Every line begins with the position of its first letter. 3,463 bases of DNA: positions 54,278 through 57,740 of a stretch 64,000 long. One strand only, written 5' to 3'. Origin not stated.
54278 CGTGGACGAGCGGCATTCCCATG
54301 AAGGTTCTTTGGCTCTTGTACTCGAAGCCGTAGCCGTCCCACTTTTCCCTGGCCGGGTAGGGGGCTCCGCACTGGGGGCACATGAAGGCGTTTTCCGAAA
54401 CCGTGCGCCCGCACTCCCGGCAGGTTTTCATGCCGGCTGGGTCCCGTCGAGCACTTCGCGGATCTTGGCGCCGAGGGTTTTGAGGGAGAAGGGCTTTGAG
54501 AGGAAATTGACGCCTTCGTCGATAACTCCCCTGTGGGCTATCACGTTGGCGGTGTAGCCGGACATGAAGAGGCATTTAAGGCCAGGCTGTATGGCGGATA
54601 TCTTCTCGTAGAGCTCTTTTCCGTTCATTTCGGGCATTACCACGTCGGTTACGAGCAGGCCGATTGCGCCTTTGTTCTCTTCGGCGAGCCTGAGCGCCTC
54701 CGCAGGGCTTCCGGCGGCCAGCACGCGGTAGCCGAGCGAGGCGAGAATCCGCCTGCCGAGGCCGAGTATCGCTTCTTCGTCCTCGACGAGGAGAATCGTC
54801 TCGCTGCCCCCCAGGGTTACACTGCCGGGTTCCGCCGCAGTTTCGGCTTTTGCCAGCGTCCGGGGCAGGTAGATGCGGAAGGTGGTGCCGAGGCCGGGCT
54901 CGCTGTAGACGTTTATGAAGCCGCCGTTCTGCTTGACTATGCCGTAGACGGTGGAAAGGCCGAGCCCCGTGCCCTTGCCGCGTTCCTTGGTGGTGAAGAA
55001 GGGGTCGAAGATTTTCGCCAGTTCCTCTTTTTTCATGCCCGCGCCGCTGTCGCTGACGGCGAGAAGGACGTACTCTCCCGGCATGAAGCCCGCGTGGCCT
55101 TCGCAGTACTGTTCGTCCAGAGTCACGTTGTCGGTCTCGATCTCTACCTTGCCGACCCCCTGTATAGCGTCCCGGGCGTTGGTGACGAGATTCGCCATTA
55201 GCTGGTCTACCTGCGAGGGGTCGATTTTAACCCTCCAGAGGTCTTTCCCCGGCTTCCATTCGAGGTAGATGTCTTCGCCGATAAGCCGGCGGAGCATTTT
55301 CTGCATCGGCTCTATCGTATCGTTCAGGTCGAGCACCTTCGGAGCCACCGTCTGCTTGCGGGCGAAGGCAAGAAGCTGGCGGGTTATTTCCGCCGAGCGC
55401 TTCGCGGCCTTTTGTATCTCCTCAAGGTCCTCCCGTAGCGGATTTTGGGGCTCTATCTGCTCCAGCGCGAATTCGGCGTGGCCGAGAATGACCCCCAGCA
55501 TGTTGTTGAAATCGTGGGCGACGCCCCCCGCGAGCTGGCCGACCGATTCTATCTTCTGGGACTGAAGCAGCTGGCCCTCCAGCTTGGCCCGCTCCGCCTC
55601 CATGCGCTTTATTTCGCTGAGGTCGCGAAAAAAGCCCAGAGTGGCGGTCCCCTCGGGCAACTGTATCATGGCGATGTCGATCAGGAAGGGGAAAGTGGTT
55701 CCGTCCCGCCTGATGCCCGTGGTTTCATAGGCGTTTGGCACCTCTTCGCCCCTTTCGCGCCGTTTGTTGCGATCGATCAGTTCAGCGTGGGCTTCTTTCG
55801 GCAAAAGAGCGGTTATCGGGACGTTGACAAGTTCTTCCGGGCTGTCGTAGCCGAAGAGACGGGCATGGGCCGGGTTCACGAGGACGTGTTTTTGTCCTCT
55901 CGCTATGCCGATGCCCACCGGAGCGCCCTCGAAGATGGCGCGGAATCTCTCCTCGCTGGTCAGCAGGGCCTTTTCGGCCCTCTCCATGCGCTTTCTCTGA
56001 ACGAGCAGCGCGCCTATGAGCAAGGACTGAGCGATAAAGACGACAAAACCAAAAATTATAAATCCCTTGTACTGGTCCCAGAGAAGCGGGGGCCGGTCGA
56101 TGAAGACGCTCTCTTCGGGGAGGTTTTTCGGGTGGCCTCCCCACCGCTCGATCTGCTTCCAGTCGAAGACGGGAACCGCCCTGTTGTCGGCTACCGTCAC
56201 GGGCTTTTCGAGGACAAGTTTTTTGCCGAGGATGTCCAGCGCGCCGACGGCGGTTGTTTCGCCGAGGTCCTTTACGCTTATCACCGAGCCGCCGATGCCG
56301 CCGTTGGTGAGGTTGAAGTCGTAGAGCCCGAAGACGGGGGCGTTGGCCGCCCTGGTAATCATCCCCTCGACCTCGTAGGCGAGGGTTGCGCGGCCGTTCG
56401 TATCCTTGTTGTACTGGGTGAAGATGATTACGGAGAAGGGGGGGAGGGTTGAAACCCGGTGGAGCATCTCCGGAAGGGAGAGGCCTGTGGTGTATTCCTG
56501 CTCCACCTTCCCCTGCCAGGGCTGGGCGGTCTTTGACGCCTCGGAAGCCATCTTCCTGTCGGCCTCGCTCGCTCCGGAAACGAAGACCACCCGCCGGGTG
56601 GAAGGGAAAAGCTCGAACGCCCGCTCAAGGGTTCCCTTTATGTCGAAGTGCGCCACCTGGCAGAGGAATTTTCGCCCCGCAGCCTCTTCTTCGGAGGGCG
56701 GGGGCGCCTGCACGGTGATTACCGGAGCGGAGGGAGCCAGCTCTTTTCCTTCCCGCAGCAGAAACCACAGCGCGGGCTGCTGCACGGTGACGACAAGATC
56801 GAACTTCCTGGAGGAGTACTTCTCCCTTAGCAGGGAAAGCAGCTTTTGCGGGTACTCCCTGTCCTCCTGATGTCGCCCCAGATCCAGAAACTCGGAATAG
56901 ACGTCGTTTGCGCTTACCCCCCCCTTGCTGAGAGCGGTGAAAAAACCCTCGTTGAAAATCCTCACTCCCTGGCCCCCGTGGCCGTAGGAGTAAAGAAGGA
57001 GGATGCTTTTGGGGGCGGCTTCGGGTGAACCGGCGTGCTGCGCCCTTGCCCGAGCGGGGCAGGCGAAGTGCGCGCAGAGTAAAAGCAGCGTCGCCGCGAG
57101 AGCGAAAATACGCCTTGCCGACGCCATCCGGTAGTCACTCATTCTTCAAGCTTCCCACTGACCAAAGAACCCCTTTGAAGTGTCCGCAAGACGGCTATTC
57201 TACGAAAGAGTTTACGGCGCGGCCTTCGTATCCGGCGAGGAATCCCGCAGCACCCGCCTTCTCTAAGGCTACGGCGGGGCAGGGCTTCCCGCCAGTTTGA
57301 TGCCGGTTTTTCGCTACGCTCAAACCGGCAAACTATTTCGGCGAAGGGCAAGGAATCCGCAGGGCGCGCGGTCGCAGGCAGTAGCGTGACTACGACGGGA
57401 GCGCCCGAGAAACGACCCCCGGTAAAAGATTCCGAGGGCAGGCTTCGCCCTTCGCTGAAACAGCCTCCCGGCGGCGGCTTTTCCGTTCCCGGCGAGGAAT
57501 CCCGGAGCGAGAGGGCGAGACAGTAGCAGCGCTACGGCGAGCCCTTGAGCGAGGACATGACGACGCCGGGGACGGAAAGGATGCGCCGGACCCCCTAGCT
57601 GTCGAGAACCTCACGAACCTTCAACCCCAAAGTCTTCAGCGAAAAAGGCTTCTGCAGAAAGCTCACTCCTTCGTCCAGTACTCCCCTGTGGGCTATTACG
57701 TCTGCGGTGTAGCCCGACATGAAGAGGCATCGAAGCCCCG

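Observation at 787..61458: Dispersed hairpin-forming intergenic repeat family: one conserved core inside three different self-complementary arm types, usually docked 2-11 nt after a stop codon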

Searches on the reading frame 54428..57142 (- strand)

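Call 19: search_protein_families(library=pfam, proteins=[window:54428-57142:-])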
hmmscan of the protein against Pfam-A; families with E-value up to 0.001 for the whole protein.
window:54428-57142:- (904 aa): 6 families
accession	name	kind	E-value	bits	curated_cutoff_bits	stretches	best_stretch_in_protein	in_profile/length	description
PF02518.31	HATPase_c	-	1.2e-21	77.7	26.4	1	641-762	2-110/111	Histidine kinase-, DNA gyrase B-, and HSP90-like ATPase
PF00072.30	Response_reg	-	3.3e-20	72.8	30.2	1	783-894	1-110/111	Response regulator receiver domain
PF13426.13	PAS_9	-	4.2e-11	43.5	27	1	420-510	14-103/103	PAS domain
PF00989.32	PAS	-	2.7e-09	37.5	22.6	1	398-507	1-112/113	PAS fold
PF00512.31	HisKA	-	1.7e-08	34.8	26.9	1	535-597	3-64/66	His Kinase A (phospho-acceptor) domain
PF13188.13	PAS_8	-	8.2e-06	26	21.8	1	398-444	1-48/65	PAS domain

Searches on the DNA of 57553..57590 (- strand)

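Call 108: search_dna_similar(query=window:57553-57590:-, collection=plasmids, mode=distant, max_evalue=10, max_rows=15)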
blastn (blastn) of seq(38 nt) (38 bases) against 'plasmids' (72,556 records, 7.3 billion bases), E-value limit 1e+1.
Records with a match: 42; places in all: 42; records where one place covers at least 80% of the query: 1.
Best place of each record, by identity: >=99% 18; 95-99% 6; 90-95% 13; 80-90% 5.
By first word of the organism name: Sphingobium 11; Rhodococcus 6; Streptomyces 5; Acidithiobacillus 3; Sphingomonas 2; Azospirillum 2; Sinorhizobium 1; Halobacterium 1; Cryobacterium 1; Rhizobium 1; and 9 more.
By predicted mobility (MOB-suite, as given by PLSDB): non-mobilizable 20; mobilizable 13; conjugative 9.
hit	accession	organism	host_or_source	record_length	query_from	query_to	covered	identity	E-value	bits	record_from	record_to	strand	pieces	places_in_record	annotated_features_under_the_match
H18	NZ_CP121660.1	Sinorhizobium terangae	Desmanthus virgatus,cell culture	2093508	3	32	79%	86.7%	5e+0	34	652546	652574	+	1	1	none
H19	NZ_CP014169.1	Sphingomonas panacis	Panax ginseng,bacterial cell,Panax ...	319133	2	32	82%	83.9%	5e+0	35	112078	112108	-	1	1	efflux RND transporter periplasmic adaptor subunit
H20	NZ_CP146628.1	Halobacterium salinarum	-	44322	7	33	71%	92.6%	3e-2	41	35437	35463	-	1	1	baseplate J/gp47 family protein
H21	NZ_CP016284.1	Cryobacterium arcticum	-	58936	8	35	74%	89.3%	4e-1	38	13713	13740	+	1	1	TraM recognition domain-containing protein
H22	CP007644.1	Rhizobium etli bv. phaseoli str. IE4803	Phaseolus vulgaris,whole organism,nodule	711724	6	33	74%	85.7%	5e+0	34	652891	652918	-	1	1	type VI secretion system lysozyme-related protein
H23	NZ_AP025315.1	Fulvitalea axinellae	-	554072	1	26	68%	88.5%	5e+0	35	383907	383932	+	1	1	hypothetical protein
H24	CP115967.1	Erythrobacteraceae bacterium WH01K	-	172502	6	29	63%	92.0%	5e+0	34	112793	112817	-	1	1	hypothetical protein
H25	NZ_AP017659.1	Sphingobium cloacae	-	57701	10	33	63%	91.7%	1e+0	36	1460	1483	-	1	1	ParB/RepB/Spo0J family partition protein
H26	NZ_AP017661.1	Sphingobium cloacae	-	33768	10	33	63%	91.7%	1e+0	36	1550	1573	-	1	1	ParB/RepB/Spo0J family partition protein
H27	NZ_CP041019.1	Sphingobium fuliginis ATCC 27551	cell culture,Water of rice field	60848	10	33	63%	91.7%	1e+0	36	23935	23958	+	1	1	ParB/RepB/Spo0J family partition protein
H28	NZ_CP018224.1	Tardibacter chloracetimidivorans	whole organism,soil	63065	10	33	63%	91.7%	1e+0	36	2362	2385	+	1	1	ParB/RepB/Spo0J family partition protein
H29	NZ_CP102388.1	Sphingopyxis sp. DBS4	soil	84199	10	33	63%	91.7%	1e+0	36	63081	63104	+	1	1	ParB/RepB/Spo0J family partition protein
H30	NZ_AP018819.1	Sphingomonas bisphenolicum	-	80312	10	33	63%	91.7%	1e+0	36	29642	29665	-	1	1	ParB/RepB/Spo0J family partition protein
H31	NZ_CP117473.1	Sphingobium sp. YC-XJ3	whole organism,Contaminated soil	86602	10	33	63%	91.7%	1e+0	36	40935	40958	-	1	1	ParB/RepB/Spo0J family partition protein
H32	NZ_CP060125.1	Sphingobium yanoikuyae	Cell culture,soil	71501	10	33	63%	91.7%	1e+0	36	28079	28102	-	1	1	ParB/RepB/Spo0J family partition protein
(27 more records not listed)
